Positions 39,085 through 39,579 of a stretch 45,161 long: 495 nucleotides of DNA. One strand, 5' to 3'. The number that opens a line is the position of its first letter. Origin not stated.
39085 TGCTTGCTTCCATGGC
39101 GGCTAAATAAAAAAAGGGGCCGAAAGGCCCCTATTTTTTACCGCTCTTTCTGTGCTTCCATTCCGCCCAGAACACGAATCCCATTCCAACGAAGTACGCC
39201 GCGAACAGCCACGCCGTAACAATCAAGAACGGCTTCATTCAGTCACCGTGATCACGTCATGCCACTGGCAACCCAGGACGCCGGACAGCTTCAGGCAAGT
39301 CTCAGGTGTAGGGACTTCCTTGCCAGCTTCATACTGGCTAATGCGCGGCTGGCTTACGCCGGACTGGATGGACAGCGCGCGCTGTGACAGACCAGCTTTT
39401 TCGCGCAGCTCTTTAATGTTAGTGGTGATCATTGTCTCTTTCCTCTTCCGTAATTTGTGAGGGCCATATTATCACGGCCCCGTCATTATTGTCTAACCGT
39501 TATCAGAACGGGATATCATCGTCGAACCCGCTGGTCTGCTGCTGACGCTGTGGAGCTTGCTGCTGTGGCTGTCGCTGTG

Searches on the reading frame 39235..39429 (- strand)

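Call 7: search_protein_families(library=pfam, proteins=[window:39235-39429:-], max_evalue=0.01)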
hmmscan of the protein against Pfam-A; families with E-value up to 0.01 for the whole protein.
window:39235-39429:- (64 aa): 7 families
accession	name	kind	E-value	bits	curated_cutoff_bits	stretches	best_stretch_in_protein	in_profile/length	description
PF01381.28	HTH_3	-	2.4e-15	56.7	23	1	5-55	1-51/55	Helix-turn-helix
PF13560.12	HTH_31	-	1.3e-10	41.8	27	1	6-53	7-55/64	Helix-turn-helix domain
PF12844.13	HTH_19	-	1.1e-08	35.3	30.2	1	4-49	3-48/64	Helix-turn-helix domain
PF13443.12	HTH_26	-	2e-05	25.2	22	1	4-62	1-60/63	Cro/C1-type HTH DNA-binding domain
PF22495.2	HTH_92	-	3.2e-05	23.6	27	1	6-42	1-37/45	RsaL-like HTH domain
PF13412.12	HTH_24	-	0.0018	18.2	21.9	1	5-33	9-37/48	Winged helix-turn-helix DNA-binding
PF13744.12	HTH_37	-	0.0019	18.4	27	1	4-37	22-55/80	Helix-turn-helix domain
